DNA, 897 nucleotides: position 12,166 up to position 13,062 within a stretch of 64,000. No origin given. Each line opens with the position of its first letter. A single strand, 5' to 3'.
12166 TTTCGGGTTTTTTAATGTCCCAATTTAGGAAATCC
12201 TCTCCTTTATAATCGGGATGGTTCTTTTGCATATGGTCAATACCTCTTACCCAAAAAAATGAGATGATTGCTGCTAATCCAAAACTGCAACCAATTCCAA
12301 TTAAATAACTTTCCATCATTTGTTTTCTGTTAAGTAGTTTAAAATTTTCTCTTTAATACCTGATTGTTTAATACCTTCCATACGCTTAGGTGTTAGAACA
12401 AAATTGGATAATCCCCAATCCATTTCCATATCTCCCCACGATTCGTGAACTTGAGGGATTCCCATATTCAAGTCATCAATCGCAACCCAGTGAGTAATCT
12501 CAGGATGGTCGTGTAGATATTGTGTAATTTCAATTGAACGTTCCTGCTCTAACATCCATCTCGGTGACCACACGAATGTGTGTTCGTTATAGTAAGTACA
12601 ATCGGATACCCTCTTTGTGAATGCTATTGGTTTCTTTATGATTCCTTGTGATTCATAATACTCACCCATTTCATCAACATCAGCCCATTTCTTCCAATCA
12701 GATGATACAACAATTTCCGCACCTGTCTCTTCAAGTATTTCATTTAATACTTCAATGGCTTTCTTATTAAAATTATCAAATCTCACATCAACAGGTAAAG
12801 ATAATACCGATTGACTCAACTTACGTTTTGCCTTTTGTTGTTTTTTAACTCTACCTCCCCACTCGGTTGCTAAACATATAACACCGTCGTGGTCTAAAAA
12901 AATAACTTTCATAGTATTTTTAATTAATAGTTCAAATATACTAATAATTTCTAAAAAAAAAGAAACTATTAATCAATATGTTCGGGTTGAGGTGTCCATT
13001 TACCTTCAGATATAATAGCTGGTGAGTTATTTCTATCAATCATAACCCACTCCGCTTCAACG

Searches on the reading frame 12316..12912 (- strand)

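Call 34: search_protein_families(library=pfam, proteins=[window:12316-12912:-], max_evalue=0.01)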
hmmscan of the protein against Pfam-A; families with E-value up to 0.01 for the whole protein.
window:12316-12912:- (198 aa): 1 family
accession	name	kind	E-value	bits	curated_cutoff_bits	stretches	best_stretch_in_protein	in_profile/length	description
PF18143.6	HAD_SAK_2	-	6.3e-21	75.6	27.5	1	3-150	1-112/139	HAD domain in Swiss Army Knife RNA repair proteins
